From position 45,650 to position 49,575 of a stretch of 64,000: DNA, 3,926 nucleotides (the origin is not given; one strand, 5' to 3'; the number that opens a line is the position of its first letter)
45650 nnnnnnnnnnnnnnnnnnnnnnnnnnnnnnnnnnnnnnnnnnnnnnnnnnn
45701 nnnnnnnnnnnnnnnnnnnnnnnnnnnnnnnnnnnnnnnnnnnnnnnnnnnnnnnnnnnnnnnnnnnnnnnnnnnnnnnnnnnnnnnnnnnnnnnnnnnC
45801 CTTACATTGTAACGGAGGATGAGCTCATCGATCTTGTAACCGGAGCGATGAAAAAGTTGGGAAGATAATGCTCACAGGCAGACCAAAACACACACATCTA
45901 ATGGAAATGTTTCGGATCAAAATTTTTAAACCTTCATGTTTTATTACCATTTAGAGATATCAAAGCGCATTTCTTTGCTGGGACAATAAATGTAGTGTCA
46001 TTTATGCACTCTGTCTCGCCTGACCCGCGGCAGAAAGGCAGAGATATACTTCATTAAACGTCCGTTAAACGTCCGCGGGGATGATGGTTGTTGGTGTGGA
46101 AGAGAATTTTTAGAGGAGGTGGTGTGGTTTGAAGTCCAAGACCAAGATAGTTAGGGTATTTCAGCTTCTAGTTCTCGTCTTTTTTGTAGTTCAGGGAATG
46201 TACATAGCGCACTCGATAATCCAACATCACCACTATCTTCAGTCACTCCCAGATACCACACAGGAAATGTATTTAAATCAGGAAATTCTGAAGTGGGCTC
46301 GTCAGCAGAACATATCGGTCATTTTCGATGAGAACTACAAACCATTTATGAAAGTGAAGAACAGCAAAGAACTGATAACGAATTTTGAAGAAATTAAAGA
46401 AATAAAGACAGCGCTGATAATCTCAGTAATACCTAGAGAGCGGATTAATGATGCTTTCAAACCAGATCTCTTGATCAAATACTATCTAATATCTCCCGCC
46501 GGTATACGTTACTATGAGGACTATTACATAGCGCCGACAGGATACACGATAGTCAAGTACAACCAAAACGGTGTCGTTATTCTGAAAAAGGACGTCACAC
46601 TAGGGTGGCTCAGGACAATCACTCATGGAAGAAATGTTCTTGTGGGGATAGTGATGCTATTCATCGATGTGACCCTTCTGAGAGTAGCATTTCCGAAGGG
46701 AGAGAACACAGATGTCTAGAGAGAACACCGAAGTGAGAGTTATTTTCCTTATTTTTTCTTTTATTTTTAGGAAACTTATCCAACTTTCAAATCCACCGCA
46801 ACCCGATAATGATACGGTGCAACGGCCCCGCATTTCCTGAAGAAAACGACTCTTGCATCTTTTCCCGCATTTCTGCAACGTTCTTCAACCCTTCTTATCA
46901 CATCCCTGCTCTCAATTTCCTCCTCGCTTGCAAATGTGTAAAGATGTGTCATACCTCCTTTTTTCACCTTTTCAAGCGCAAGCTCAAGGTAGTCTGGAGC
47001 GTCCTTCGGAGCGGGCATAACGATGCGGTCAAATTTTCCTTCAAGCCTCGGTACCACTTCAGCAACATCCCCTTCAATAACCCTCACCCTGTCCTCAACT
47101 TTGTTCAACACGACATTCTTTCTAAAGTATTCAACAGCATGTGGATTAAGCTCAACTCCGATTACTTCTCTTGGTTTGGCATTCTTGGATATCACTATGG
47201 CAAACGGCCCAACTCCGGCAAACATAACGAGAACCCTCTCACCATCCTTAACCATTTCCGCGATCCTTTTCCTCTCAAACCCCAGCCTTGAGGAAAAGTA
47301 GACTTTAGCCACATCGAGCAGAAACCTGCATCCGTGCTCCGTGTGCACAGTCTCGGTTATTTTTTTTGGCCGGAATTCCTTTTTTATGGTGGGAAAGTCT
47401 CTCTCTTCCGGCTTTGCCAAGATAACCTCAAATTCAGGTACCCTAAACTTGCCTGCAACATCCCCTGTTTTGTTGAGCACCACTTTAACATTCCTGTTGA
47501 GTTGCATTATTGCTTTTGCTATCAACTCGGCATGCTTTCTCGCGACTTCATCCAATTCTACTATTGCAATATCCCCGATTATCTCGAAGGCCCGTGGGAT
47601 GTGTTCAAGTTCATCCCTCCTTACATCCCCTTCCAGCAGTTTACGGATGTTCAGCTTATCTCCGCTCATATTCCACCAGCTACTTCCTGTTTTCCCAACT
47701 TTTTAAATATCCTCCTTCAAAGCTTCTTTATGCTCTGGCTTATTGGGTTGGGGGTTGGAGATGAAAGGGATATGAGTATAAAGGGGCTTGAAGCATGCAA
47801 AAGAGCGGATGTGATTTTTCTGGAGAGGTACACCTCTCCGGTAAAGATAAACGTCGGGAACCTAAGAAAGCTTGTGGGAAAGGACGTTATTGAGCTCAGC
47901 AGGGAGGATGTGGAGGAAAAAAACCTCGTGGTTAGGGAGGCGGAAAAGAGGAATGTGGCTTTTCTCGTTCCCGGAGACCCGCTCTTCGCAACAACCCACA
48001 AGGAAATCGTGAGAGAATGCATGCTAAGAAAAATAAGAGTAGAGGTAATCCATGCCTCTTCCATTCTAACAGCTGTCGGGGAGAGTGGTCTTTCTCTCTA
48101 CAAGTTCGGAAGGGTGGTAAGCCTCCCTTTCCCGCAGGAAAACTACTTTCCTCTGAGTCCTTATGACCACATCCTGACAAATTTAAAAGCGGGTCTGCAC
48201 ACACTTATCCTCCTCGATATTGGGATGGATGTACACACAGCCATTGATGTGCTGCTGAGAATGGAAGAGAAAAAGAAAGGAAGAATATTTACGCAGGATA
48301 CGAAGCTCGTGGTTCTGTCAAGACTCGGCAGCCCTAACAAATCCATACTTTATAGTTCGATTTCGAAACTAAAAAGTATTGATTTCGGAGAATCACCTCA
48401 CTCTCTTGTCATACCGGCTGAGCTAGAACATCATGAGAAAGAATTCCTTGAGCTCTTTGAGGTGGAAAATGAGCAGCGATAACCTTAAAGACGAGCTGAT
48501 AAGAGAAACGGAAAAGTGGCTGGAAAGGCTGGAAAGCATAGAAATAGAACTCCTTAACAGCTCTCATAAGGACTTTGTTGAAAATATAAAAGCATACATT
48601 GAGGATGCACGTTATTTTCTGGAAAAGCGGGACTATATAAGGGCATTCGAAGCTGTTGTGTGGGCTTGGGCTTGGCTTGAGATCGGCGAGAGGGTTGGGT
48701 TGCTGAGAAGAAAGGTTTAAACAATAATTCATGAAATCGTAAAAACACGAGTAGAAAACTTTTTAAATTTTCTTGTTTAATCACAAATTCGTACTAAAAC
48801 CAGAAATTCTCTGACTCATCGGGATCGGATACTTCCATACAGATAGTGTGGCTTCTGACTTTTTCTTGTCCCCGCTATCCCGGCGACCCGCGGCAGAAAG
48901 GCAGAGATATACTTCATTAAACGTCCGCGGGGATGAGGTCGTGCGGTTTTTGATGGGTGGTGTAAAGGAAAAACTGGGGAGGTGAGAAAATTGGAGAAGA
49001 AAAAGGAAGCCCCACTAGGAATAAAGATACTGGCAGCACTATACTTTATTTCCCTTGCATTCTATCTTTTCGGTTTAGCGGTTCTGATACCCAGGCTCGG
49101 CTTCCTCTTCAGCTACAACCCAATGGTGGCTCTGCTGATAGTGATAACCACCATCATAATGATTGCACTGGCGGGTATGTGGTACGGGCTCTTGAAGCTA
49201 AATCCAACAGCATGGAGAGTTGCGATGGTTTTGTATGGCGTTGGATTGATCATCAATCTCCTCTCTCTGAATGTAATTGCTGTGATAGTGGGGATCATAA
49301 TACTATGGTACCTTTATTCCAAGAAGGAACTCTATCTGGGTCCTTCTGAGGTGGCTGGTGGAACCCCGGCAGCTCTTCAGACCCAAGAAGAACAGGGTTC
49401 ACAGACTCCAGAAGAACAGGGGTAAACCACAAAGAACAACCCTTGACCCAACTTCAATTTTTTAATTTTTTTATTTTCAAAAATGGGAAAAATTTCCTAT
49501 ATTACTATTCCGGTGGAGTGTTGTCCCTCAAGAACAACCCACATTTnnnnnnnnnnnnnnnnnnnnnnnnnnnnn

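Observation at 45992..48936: Two copies of a ~93-bp GC-palindrome-flanked element, each ~45 bp upstream of an unrelated membrane-protein gene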

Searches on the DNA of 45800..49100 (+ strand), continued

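Call 75: search_with_rna_model(model_id=R1, sources=[L027, L026, L022], max_evalue=1)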
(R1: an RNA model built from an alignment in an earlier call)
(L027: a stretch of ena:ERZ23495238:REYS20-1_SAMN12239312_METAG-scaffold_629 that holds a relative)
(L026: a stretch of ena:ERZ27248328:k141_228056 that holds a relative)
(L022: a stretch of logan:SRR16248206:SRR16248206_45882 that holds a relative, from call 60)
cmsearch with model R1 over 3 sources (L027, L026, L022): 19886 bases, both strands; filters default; matches with E-value up to 1: 1.
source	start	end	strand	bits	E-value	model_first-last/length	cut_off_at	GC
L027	539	621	-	13.6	0.015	1-83/83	no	0.48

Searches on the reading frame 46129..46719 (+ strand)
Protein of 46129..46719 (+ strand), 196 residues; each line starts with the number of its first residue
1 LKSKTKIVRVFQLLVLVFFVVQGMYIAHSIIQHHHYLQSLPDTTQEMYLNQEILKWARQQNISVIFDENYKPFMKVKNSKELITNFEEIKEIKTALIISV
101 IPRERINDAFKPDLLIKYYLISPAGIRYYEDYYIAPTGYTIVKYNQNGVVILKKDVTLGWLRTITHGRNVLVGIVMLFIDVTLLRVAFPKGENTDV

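Call 12: find_encoding_contigs(protein=window:46129-46719:+, flank=10000, max_places=6)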
Protein window:46129-46719:+ (196 aa): 2 contigs read that carry it; 2 places shown.
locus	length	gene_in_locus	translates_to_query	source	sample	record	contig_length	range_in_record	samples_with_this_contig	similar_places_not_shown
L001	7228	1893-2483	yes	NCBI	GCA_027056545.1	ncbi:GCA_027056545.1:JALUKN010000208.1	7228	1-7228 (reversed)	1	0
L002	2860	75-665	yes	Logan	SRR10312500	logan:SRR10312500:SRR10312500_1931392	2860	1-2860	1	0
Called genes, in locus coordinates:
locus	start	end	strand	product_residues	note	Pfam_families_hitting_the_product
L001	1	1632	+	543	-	?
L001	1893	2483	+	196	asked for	-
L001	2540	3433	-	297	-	PF25133:TYW2_N_2, PF13578:Methyltransf_24 (faint), PF06325:PrmA (faint), PF02005:TRM (weak), PF02475:TRM5-TYW2_MTfase, PF05175:MTS (weak), PF13847:Methyltransf_31 (weak), PF13649:Methyltransf_25 (weak), +1 more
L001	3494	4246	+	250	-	PF00590:TP_methylase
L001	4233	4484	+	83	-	PF04010:DUF357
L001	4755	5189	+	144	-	-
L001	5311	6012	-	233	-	PF01255:Prenyltransf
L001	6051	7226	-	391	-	?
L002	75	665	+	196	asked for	-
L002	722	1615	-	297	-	PF25133:TYW2_N_2, PF13578:Methyltransf_24 (faint), PF06325:PrmA (faint), PF02005:TRM (weak), PF02475:TRM5-TYW2_MTfase, PF05175:MTS (weak), PF13847:Methyltransf_31 (weak), PF13649:Methyltransf_25 (weak), +1 more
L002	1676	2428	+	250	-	PF00590:TP_methylase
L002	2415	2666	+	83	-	PF04010:DUF357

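Call 13: search_protein_families(library=pfam, proteins=[window:46129-46719:+], max_evalue=0.01)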
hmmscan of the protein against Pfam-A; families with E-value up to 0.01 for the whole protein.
window:46129-46719:+ (196 aa): 0 families

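Call 14: find_homologous_proteins(query=window:46129-46719:+)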
Query window:46129-46719:+ (196 aa): 1 proteins with E <= 0.001 among 123 candidates.
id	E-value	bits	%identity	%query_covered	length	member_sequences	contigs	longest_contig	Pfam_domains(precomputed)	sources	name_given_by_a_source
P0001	6.2e-122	422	99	100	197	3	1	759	-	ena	-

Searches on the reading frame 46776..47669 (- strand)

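Call 13: search_protein_families(library=pfam, proteins=[window:46776-47669:-], max_evalue=0.01)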
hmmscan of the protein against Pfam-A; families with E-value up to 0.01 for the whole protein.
window:46776-47669:- (297 aa): 12 families
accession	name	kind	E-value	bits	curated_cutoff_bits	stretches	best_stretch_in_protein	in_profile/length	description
PF02475.24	TRM5-TYW2_MTfase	-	2.1e-57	194.1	28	1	107-268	1-159/164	TRM5/TYW2 methyltransferase domain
PF25133.1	TYW2_N_2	-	2.5e-20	72.8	27.7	1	8-84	1-75/79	TYW2 N-terminal domain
PF13649.12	Methyltransf_25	-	1.4e-06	29.3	27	1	147-239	2-97/97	Methyltransferase domain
PF05175.20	MTS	-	1.6e-06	28.3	23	1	143-220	32-106/170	Methyltransferase small domain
PF02005.22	TRM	-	5e-06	26.4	27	1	47-240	18-148/376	N2,N2-dimethylguanosine tRNA methyltransferase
PF13847.12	Methyltransf_31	-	6.9e-06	26.2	27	1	141-266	2-127/145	Methyltransferase domain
PF13578.12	Methyltransf_24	-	1.2e-05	26.6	26.3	1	162-242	20-101/105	Methyltransferase domain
PF09445.16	Methyltransf_15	-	1.5e-05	25.1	22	1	145-229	3-88/165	RNA cap guanine-N2 methyltransferase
PF06325.19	PrmA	-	2.1e-05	24.6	22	1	137-217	156-231/296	Ribosomal protein L11 methyltransferase (PrmA)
PF03602.21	Cons_hypoth95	-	6.8e-05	23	24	1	142-240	41-141/182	Conserved hypothetical protein 95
PF08241.18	Methyltransf_11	-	0.00098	20.1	21.2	1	152-218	6-66/95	Methyltransferase domain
PF01564.23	Spermine_synth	-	0.0031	17.5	22.9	0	142-274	18-158/186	Spermine/spermidine synthase domain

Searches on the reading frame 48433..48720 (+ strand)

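Call 13: search_protein_families(library=pfam, proteins=[window:48433-48720:+], max_evalue=0.01)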
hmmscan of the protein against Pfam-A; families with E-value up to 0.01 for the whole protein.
window:48433-48720:+ (95 aa): 2 families
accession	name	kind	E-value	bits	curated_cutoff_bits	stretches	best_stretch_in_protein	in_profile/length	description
PF04010.18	DUF357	-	7.1e-17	61.6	29.4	1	26-91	6-73/73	Protein of unknown function (DUF357)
PF09893.14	DUF2120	-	0.008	16.7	25.3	1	13-69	31-88/136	Uncharacterized protein conserved in archaea (DUF2120)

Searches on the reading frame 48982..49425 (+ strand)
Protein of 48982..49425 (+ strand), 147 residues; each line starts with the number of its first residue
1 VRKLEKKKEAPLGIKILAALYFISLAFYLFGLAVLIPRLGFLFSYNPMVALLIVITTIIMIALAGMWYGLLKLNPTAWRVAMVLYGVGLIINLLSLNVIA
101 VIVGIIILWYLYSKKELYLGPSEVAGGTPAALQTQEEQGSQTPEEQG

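Call 13: search_protein_families(library=pfam, proteins=[window:48982-49425:+], max_evalue=0.01)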
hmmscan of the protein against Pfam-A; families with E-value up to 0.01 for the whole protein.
window:48982-49425:+ (147 aa): 0 families

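Call 15: find_homologous_proteins(query=window:48982-49425:+)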
Query window:48982-49425:+ (147 aa): 3 proteins with E <= 0.001 among 306 candidates.
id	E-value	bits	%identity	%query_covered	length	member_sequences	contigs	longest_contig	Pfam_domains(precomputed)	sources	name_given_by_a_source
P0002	3.8e-83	294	99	98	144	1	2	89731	-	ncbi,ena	-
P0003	1.4e-36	143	55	96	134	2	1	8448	-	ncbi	-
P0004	1.2e-27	114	52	69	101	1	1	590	-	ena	-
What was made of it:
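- Tried and rejected: Both genes are orphans (calls 14, 15).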

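Call 16: find_encoding_contigs(protein=P0003, flank=10000)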
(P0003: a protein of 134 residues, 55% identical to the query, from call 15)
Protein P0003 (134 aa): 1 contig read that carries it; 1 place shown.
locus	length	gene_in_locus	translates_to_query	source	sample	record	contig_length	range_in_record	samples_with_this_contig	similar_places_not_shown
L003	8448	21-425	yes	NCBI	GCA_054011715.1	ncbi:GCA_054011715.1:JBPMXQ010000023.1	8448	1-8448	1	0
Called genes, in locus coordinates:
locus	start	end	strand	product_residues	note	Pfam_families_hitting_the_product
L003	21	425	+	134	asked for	-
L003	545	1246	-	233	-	PF01255:Prenyltransf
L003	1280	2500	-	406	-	PF01494:FAD_binding_3, PF00890:FAD_binding_2 (weak), PF03486:HI0933_like (weak), PF05834:Lycopene_cycl (weak), PF07992:Pyr_redox_2 (weak), PF12831:FAD_oxidored, PF01266:DAO, PF22578:GGR_cat, +3 more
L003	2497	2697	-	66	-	PF00037:Fer4 (weak), PF13237:Fer4_10, PF14697:Fer4_21, PF25160:LdpA_Fe-S-bd (weak), PF12838:Fer4_7, PF13187:Fer4_9, PF12797:Fer4_2 (weak), PF00037:Fer4, +7 more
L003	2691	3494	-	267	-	PF01784:DUF34_NIF3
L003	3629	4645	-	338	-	PF13483:Lactamase_B_3 (weak), PF00753:Lactamase_B (weak)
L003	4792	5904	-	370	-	PF01569:PAP2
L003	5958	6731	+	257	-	PF00142:Fer4_NifH (faint), PF01656:CbiA, PF02374:ArsA_ATPase (weak), PF06564:CBP_BcsQ, PF10609:ParA, PF13500:AAA_26 (faint), PF13614:AAA_31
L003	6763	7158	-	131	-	PF01035:DNA_binding_1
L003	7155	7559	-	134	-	PF01201:Ribosomal_S8e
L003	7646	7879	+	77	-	PF14438:SM-ATX (weak), PF01423:LSM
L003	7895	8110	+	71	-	PF01907:Ribosomal_L37e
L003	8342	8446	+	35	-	?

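Call 17: find_encoding_contigs(protein=P0002, flank=10000)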
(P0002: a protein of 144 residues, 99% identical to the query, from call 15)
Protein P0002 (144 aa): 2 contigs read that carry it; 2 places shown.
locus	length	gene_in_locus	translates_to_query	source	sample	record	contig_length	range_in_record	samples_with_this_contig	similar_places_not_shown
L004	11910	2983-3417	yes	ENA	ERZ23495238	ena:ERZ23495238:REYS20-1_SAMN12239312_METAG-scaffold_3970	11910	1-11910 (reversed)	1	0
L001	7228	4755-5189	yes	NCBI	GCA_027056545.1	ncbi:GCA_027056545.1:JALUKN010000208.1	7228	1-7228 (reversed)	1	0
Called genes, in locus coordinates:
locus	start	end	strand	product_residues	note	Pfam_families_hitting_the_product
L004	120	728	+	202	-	-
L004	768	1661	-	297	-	PF25133:TYW2_N_2, PF13578:Methyltransf_24 (faint), PF06325:PrmA (faint), PF02005:TRM (weak), PF02475:TRM5-TYW2_MTfase, PF05175:MTS (weak), PF13847:Methyltransf_31 (weak), PF13649:Methyltransf_25 (weak), +1 more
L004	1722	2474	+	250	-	PF00590:TP_methylase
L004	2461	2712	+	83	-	PF04010:DUF357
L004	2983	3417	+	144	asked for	-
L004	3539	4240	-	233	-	PF01255:Prenyltransf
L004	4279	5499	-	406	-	PF01494:FAD_binding_3, PF00890:FAD_binding_2 (weak), PF03486:HI0933_like (weak), PF05834:Lycopene_cycl (weak), PF12831:FAD_oxidored, PF13450:NAD_binding_8 (weak), PF01266:DAO (weak), PF22578:GGR_cat, +3 more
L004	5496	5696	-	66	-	PF00037:Fer4 (weak), PF13237:Fer4_10, PF14697:Fer4_21, PF12838:Fer4_7, PF13187:Fer4_9, PF25160:LdpA_Fe-S-bd (weak), PF12837:Fer4_6, PF00037:Fer4, +6 more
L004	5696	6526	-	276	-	PF01784:DUF34_NIF3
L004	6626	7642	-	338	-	PF13483:Lactamase_B_3 (weak), PF00753:Lactamase_B (weak)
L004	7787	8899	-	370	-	PF01569:PAP2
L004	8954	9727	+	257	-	PF00142:Fer4_NifH (faint), PF01656:CbiA, PF02374:ArsA_ATPase (weak), PF06564:CBP_BcsQ (faint), PF10609:ParA, PF13614:AAA_31, PF13500:AAA_26 (weak)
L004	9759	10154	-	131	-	PF01035:DNA_binding_1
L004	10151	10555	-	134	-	PF01201:Ribosomal_S8e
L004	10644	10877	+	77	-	PF14438:SM-ATX (weak), PF01423:LSM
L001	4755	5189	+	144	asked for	-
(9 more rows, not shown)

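Call 59: search_protein_representatives(alignment_id=A6)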
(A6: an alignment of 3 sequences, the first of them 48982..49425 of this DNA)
Query: 3 sequences, 142 profile positions. Proteins with E-value up to 0.001 (for the whole library): 44; up to 1e-10: 3; up to 1e-30: 2. The best 44 are listed.
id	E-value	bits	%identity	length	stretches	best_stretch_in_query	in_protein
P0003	2.6e-63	228.2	-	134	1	1-142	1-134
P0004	1.4e-48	180.5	-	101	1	31-131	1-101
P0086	7.1e-24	100.4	-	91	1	3-90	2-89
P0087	2.4e-08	50.0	-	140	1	5-116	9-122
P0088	4.2e-08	49.2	-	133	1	6-116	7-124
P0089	5.5e-08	48.9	-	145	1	3-129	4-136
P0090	1.1e-07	47.9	-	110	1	3-114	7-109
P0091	1.6e-07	47.3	-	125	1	5-108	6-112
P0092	2.3e-07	46.9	-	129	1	4-116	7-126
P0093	2.7e-07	46.6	-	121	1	17-124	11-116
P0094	4.7e-07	45.8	-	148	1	5-114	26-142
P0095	7.8e-07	45.1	-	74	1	49-114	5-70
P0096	1.3e-06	44.4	-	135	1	6-125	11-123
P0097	7.4e-06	42.0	-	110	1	54-117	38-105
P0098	9.0e-06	41.7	-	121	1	5-116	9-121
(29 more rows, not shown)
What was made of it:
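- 48976..49425 (+): Shine-Dalgarno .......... (48976-48985) and gene B (probable TTG start 48991, end 49425; small protein with four hydrophobic segments). The family is narrow (call 59).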

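Call 60: find_encoding_contigs(protein=P0087, flank=3000, max_places=4)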
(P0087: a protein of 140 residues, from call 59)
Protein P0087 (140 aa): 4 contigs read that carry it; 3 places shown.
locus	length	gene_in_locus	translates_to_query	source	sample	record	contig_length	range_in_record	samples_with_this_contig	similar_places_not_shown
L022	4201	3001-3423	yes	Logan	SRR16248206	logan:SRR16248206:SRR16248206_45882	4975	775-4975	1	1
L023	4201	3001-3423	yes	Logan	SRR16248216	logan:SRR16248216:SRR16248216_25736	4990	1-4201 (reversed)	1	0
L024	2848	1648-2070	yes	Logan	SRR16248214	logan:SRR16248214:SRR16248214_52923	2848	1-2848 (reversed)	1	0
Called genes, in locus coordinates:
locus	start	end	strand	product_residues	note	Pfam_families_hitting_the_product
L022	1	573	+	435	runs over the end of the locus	PF00890:FAD_binding_2 (weak), PF01266:DAO, PF01494:FAD_binding_3, PF01946:Thi4, PF07992:Pyr_redox_2 (weak), PF12831:FAD_oxidored (weak), PF13450:NAD_binding_8 (weak), PF26311:ETF-QO_FixC_C (weak), +2 more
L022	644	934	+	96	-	PF12838:Fer4_7 (faint)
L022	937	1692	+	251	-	PF00106:adh_short, PF08659:KR, PF23441:SDR, PF13561:adh_short_C2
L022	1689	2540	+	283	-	PF01012:ETF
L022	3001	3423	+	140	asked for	-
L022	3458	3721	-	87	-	-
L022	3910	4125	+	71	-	-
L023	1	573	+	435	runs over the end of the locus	PF00890:FAD_binding_2 (weak), PF01266:DAO, PF01494:FAD_binding_3, PF01946:Thi4, PF07992:Pyr_redox_2 (weak), PF12831:FAD_oxidored (weak), PF13450:NAD_binding_8 (weak), PF26311:ETF-QO_FixC_C (weak), +2 more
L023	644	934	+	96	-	PF12838:Fer4_7 (faint)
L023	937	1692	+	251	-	PF00106:adh_short, PF08659:KR (weak), PF23441:SDR, PF13561:adh_short_C2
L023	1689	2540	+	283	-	PF01012:ETF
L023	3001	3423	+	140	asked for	-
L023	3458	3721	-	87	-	-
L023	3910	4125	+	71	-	-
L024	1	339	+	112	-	?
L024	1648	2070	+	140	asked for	-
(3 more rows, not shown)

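Call 61: find_encoding_contigs(protein=P0089, flank=3000, max_places=4)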
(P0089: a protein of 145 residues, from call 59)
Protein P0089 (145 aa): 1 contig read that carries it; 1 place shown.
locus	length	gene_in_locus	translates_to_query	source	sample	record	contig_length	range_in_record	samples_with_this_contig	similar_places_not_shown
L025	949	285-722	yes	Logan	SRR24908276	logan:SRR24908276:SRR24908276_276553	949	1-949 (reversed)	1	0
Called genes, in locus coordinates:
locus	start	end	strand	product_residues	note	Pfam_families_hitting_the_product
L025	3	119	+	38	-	?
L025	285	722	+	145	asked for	-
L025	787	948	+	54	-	?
